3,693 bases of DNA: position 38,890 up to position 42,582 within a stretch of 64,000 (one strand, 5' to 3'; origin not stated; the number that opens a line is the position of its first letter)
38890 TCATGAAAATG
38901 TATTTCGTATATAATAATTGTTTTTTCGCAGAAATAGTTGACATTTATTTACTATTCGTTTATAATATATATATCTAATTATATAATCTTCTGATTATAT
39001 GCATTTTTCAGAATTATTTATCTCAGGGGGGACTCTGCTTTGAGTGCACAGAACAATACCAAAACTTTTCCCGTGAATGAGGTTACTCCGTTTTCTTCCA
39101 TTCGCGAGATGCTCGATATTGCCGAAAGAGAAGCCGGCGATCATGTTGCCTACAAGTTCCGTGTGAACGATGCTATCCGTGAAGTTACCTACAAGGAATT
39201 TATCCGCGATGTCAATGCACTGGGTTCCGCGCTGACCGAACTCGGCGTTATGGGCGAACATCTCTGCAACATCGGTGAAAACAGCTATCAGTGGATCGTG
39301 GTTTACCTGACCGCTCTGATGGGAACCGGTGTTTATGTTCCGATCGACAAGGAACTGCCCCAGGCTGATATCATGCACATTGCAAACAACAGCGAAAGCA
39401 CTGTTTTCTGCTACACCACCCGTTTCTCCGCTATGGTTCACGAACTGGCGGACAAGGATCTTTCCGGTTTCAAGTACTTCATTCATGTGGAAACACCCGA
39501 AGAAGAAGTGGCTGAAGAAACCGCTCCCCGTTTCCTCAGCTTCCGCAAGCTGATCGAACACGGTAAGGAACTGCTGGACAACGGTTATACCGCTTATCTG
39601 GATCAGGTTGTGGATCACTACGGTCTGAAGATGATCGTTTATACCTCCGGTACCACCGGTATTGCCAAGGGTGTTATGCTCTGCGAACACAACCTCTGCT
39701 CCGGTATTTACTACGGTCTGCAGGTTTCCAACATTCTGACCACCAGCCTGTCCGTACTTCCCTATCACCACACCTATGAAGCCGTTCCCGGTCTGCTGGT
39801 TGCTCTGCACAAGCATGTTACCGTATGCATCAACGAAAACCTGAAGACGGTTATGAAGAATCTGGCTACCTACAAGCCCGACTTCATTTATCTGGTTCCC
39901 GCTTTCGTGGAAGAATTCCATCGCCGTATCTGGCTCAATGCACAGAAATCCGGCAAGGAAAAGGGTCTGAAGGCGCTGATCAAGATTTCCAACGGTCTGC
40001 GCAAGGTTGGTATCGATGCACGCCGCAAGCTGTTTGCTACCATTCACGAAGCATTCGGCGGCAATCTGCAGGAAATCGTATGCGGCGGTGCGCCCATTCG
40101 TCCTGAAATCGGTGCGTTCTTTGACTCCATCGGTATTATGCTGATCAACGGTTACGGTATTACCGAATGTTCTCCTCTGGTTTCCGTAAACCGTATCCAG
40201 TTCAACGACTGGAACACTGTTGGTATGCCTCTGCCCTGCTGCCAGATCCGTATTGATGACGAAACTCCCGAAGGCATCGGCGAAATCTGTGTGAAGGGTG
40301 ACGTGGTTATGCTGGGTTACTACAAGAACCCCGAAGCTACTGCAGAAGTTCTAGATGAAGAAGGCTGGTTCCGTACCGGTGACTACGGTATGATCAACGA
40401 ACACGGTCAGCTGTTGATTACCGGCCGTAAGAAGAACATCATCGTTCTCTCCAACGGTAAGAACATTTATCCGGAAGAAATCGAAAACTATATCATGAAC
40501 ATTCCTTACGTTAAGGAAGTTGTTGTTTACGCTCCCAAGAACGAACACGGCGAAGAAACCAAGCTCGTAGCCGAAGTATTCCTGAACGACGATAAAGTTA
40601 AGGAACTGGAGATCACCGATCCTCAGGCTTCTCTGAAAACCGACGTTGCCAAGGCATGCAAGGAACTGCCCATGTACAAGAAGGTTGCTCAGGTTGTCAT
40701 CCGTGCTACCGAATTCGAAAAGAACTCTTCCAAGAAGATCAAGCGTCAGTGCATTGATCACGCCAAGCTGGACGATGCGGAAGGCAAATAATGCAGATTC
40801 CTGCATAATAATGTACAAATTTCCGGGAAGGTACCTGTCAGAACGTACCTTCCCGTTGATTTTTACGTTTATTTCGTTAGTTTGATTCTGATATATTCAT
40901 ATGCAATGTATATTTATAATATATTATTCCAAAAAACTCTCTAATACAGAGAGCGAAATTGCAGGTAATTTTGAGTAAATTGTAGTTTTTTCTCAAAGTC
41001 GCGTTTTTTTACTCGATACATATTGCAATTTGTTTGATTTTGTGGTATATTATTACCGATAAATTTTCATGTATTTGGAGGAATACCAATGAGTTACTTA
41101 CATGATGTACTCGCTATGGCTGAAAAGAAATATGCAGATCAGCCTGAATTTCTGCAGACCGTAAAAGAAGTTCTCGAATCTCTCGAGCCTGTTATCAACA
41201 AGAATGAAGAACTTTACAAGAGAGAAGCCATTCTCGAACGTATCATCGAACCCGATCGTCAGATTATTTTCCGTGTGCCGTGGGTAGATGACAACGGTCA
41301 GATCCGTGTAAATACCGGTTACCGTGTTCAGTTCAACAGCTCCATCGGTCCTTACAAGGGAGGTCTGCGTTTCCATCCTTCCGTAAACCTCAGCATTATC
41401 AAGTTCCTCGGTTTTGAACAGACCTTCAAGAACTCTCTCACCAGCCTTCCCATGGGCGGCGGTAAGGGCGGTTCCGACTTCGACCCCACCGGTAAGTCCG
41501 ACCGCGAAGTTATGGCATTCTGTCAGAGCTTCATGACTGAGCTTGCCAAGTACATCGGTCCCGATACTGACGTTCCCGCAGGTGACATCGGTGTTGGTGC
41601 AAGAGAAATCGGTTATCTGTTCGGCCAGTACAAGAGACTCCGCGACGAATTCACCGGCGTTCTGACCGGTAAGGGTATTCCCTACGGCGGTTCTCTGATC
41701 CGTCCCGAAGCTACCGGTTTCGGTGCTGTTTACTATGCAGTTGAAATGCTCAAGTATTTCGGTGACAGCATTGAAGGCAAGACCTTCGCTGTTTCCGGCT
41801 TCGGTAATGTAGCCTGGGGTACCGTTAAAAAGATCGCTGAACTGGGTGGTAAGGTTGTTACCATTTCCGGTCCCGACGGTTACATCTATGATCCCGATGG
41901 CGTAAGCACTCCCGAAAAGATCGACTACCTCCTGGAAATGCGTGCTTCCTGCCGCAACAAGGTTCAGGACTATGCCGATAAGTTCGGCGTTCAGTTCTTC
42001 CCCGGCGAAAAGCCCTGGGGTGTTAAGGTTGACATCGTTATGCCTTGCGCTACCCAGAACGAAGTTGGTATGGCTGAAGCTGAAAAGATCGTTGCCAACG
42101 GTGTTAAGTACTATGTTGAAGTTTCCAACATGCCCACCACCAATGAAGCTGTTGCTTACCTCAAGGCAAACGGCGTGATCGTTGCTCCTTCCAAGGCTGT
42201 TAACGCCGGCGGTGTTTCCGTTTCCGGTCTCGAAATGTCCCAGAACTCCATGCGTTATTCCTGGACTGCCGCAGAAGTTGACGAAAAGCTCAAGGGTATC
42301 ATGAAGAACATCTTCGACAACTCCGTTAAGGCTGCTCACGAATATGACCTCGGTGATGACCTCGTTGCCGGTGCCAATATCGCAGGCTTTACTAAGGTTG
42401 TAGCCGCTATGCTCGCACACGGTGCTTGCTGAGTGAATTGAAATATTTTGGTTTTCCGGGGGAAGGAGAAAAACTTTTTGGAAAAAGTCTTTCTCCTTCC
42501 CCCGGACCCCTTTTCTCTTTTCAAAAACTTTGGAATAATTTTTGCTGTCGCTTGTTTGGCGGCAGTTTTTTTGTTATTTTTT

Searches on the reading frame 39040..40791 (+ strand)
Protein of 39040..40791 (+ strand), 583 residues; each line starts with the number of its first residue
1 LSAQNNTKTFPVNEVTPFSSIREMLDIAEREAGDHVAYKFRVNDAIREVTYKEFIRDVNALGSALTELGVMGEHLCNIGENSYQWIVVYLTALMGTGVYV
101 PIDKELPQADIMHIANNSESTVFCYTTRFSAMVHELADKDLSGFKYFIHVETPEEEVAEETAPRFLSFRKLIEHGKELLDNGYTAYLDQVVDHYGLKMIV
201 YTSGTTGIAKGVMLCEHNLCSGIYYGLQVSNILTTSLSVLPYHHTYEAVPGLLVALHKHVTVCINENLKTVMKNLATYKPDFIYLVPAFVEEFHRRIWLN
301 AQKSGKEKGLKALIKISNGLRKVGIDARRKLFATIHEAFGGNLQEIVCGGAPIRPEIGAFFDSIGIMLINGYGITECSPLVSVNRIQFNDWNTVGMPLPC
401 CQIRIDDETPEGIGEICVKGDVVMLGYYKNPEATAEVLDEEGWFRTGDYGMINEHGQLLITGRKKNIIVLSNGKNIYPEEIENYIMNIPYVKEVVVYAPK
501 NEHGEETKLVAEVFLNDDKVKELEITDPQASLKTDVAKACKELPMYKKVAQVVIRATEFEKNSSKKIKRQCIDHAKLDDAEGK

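Call 14: search_protein_families(library=pfam, proteins=[window:39040-40791:+], max_evalue=0.001)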
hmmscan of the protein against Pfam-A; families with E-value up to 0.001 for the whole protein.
window:39040-40791:+ (583 aa): 3 families
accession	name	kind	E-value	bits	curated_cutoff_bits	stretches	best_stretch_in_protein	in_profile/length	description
PF00501.34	AMP-binding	-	2.6e-57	194.8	29.9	1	30-428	6-384/384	AMP-binding enzyme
PF23562.2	AMP-binding_C_3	-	3.4e-05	24.6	20.8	1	466-570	2-106/124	AMP-binding enzyme C-terminal domain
PF13193.12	AMP-binding_C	-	9.7e-05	23.7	24.5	1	480-566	1-76/76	AMP-binding enzyme C-terminal domain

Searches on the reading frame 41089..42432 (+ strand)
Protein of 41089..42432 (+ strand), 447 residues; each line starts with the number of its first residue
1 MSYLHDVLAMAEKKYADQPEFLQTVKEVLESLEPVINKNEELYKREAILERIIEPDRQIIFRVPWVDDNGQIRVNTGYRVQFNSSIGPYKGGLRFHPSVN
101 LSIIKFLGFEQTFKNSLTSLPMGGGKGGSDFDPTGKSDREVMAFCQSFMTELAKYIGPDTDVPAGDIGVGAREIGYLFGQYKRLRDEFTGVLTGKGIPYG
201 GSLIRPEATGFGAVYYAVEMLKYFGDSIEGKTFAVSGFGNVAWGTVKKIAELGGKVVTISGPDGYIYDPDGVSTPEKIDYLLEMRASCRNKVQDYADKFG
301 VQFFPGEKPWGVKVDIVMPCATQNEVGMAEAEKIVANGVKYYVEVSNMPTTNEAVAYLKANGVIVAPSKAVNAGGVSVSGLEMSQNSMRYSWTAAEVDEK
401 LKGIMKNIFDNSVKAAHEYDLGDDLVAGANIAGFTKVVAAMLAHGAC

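Call 14: search_protein_families(library=pfam, proteins=[window:41089-42432:+], max_evalue=0.001)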
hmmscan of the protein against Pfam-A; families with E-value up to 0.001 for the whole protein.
window:41089-42432:+ (447 aa): 2 families
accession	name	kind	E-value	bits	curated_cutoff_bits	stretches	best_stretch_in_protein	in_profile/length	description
PF00208.27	ELFV_dehydrog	-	2.2e-85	286.6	23.4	1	200-445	1-241/241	Glutamate/Leucine/Phenylalanine/Valine dehydrogenase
PF02812.23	ELFV_dehydrog_N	-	1.3e-53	180.6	25.3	1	55-182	1-128/129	Glu/Leu/Phe/Val dehydrogenase, dimerisation domain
